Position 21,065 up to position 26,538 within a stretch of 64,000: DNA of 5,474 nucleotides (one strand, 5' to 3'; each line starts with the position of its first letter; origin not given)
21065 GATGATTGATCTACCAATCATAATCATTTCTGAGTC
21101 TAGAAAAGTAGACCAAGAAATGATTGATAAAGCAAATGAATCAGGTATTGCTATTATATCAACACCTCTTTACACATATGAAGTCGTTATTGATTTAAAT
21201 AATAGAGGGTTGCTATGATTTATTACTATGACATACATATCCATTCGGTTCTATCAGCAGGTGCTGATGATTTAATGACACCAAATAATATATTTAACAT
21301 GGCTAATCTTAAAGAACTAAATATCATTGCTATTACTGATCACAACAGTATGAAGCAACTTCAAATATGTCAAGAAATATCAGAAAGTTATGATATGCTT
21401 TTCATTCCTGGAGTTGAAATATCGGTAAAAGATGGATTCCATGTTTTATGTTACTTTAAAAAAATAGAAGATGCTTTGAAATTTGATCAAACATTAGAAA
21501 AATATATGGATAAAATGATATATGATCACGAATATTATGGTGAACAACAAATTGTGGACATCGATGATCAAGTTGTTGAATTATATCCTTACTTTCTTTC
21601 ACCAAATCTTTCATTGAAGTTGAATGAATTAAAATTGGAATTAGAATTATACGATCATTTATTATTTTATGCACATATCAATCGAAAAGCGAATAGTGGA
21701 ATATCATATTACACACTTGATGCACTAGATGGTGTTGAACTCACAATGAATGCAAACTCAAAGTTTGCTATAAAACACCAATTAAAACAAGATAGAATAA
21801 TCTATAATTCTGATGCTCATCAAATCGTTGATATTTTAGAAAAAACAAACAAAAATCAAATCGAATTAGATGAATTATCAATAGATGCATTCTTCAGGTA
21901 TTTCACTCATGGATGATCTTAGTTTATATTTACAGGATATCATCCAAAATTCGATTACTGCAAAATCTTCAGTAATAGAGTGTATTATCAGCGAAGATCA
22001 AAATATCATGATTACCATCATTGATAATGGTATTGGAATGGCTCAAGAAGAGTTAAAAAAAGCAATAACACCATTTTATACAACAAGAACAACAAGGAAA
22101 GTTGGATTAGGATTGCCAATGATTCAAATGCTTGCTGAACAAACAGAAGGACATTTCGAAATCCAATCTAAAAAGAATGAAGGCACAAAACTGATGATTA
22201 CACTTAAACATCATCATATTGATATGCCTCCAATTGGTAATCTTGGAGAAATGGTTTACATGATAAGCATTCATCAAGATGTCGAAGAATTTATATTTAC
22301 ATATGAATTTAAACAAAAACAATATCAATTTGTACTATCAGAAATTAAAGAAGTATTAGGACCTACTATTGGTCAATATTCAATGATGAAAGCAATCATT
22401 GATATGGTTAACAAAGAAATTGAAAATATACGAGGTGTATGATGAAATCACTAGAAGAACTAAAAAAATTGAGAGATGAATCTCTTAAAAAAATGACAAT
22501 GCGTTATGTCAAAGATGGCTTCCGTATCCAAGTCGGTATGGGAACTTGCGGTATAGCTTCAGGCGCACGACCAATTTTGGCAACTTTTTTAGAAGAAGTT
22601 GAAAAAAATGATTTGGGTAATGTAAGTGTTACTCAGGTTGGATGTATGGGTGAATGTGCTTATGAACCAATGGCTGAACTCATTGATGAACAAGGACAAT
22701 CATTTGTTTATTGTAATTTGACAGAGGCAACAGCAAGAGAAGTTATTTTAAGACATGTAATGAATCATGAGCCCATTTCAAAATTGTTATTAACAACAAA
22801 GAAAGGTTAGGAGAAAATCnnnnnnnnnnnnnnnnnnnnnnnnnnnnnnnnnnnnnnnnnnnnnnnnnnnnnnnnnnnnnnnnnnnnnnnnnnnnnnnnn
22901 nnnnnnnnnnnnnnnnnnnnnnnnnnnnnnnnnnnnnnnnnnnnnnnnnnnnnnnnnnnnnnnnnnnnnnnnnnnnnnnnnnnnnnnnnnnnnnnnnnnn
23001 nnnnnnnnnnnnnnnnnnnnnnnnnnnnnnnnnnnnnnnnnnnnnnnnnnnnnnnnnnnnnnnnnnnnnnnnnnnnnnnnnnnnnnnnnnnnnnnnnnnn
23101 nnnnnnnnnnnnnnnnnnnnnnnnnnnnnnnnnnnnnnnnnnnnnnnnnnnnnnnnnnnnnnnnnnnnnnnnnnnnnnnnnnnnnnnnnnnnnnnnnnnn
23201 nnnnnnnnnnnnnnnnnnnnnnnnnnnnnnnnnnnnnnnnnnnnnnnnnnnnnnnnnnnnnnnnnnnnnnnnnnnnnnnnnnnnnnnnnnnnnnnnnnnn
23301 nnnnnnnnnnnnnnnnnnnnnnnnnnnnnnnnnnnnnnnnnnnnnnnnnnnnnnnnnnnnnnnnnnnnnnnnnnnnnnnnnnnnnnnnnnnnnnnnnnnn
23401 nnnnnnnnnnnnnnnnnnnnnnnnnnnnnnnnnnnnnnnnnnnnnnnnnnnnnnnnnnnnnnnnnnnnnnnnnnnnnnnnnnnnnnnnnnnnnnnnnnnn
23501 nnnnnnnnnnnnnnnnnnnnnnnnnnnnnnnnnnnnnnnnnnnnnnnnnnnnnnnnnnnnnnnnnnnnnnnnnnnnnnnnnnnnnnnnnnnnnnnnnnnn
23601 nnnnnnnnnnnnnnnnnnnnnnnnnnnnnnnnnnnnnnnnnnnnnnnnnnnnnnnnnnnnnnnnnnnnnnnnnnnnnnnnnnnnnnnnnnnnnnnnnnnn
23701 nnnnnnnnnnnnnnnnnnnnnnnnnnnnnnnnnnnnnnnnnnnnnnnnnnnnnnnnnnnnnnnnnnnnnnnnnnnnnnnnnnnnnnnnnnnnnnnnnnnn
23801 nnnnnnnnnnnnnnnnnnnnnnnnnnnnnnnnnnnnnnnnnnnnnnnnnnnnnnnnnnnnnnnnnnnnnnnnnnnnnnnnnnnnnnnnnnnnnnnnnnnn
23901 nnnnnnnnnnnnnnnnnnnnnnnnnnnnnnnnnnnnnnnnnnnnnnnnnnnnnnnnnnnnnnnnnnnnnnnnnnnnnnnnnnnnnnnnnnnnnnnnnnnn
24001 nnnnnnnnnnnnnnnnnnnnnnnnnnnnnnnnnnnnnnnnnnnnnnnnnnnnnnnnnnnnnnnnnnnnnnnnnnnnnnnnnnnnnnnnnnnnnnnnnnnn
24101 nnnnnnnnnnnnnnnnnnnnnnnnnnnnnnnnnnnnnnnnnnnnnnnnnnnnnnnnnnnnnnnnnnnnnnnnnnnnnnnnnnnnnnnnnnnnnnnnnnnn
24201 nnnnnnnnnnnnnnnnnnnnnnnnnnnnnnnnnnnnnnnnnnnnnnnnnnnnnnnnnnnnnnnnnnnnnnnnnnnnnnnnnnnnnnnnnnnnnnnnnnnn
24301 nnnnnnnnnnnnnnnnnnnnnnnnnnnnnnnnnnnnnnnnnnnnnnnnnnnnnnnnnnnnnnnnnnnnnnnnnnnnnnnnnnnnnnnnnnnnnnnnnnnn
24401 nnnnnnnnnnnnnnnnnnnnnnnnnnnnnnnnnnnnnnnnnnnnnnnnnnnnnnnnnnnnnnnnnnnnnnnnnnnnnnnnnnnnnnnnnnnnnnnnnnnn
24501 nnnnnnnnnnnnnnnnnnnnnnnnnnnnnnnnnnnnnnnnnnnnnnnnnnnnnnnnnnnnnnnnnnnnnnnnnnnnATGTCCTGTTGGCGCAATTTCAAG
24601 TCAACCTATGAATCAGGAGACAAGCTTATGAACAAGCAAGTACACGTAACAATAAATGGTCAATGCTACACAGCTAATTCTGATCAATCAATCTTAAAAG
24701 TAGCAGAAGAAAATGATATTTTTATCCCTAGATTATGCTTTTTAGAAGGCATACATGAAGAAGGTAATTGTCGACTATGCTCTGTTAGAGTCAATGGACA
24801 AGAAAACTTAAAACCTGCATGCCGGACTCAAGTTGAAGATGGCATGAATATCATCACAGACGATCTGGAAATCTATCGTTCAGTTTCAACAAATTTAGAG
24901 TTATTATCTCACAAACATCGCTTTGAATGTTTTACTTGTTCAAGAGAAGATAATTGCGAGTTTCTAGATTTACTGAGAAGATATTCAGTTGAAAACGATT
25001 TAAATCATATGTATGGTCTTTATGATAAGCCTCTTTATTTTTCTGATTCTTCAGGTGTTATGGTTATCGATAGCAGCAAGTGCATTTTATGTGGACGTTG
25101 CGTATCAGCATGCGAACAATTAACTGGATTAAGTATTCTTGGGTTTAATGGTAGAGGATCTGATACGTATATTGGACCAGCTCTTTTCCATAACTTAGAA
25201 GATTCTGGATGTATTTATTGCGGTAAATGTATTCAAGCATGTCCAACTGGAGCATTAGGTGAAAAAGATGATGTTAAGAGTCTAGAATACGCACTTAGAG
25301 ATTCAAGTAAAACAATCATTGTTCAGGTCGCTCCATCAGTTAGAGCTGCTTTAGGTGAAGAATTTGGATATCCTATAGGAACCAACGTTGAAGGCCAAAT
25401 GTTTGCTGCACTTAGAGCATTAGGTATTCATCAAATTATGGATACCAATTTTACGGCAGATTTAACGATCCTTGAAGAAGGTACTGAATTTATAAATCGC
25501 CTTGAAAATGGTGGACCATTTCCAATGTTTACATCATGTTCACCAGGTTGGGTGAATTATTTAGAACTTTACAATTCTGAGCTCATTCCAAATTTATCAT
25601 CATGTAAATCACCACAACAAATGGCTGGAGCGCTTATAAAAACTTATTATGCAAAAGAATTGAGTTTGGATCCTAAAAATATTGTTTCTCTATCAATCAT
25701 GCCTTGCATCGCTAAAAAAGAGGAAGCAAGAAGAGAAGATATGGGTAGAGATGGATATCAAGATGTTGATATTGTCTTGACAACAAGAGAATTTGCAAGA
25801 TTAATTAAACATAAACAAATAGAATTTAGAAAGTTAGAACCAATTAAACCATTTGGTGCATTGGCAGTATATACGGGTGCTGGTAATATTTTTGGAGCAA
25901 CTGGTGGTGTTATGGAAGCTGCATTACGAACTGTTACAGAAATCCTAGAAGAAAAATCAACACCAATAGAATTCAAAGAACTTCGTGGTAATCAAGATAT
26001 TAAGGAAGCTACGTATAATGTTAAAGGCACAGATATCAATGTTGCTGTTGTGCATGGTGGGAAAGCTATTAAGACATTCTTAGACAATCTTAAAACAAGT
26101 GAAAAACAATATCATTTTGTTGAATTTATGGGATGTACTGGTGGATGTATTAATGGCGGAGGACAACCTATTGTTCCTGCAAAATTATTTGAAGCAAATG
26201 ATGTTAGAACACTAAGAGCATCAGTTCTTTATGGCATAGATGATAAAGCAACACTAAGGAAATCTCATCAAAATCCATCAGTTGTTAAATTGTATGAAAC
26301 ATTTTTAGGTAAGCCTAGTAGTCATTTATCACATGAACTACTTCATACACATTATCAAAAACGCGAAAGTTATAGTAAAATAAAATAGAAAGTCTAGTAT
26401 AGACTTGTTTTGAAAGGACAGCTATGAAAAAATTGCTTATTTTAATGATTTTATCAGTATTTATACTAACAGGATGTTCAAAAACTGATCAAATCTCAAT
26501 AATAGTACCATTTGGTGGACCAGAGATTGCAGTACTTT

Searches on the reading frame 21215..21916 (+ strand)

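Call 21: search_protein_families(library=pfam, proteins=[window:21215-21916:+])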
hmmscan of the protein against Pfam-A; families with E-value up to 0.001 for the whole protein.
window:21215-21916:+ (233 aa): 1 family
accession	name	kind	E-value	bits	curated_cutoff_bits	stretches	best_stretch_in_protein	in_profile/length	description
PF02811.25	PHP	-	0.00037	21.3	26.4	1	6-83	1-81/164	PHP domain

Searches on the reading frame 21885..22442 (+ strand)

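Call 21: search_protein_families(library=pfam, proteins=[window:21885-22442:+])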
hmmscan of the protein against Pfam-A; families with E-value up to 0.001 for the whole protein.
window:21885-22442:+ (185 aa): 3 families
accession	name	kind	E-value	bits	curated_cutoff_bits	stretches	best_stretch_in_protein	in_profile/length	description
PF02518.31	HATPase_c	-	1.5e-17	64.5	26.4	1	11-109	5-109/111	Histidine kinase-, DNA gyrase B-, and HSP90-like ATPase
PF13589.12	HATPase_c_3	-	5e-09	36.7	25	1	16-71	7-63/137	Histidine kinase-, DNA gyrase B-, and HSP90-like ATPase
PF14501.12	HATPase_c_5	-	1.9e-05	24.9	22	1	11-99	5-94/102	GHKL domain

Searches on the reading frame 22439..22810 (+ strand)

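Call 21: search_protein_families(library=pfam, proteins=[window:22439-22810:+])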
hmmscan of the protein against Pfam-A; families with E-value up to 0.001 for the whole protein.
window:22439-22810:+ (123 aa): 2 families
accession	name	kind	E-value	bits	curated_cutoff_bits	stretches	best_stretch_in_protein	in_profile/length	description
PF01257.25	2Fe-2S_thioredx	-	1.2e-05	25.6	24.8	1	27-103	65-141/145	Thioredoxin-like [2Fe-2S] ferredoxin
PF07845.16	DUF1636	-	0.00088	20.1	31.6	0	51-110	29-90/117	Protein of unknown function (DUF1636)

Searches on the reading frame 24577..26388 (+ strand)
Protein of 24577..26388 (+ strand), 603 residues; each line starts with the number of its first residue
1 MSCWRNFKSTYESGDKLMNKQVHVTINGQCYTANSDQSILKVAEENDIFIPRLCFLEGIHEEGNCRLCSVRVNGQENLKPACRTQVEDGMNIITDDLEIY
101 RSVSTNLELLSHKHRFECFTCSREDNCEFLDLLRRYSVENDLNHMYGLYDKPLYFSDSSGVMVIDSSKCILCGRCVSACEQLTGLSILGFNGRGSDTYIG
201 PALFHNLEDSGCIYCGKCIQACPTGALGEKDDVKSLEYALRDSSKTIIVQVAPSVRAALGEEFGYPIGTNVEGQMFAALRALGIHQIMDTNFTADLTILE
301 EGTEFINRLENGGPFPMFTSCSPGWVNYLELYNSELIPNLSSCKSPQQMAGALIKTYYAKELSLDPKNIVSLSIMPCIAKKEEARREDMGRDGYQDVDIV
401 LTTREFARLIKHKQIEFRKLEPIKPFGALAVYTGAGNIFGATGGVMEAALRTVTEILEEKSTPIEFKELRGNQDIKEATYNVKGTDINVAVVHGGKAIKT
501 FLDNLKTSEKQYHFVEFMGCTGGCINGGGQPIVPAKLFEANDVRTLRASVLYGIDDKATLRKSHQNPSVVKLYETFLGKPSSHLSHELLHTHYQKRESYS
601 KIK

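Call 21: search_protein_families(library=pfam, proteins=[window:24577-26388:+])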
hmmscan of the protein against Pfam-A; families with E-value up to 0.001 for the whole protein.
window:24577-26388:+ (603 aa): 17 families
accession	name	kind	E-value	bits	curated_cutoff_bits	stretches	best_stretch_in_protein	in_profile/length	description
PF02906.19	Fe_hyd_lg_C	-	2.4e-92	309.5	22.1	1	245-528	1-245/245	Iron only hydrogenase large subunit, C-terminal domain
PF02256.22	Fe_hyd_SSU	-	2.2e-23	82.5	24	1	541-596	1-56/56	Iron hydrogenase small subunit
PF13510.11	Fer2_4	-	1.1e-17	64.3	22.8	1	20-95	2-80/82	2Fe-2S iron-sulfur cluster binding domain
PF00037.32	Fer4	-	1.8e-11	43.8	21.1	2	212-227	8-23/24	4Fe-4S binding domain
PF22117.2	Fer4_Nqo3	-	9.3e-09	35.8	27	1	164-227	6-66/67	NADH-quinone oxidoreductase subunit 3, ferredoxin-like domain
PF13237.11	Fer4_10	-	2e-08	34.5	25.5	1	162-223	2-53/53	4Fe-4S dicluster domain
PF12838.12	Fer4_7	-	4.1e-07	30.8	27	1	168-226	1-52/52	4Fe-4S dicluster domain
PF14697.11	Fer4_21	-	5.7e-07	30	35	0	163-181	2-20/59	4Fe-4S dicluster domain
PF10588.14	NADH-G_4Fe-4S_3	-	1.1e-06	28.5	27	1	105-140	3-38/40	NADH-ubiquinone oxidoreductase-G iron-sulfur binding region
PF13187.11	Fer4_9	-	2.8e-06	27.7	27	0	212-226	37-51/52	4Fe-4S dicluster domain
PF12837.12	Fer4_6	-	5e-06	26.6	25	1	161-179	1-19/24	4Fe-4S binding domain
PF13459.11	Fer4_15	-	9.5e-06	26.7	22.4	0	163-187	2-26/66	4Fe-4S single cluster domain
PF22609.1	Fe_hydrogense_Fe-S_bd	-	1.3e-05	25.1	27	1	109-133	12-36/41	Iron hydrogenase 1-like, iron-sulfur centre-binding domain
PF00111.32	Fer2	-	1.4e-05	25.4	21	1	25-77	2-52/77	2Fe-2S iron-sulfur cluster binding domain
PF13484.11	Fer4_16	-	2.1e-05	25.6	30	1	212-234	2-25/66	4Fe-4S double cluster binding domain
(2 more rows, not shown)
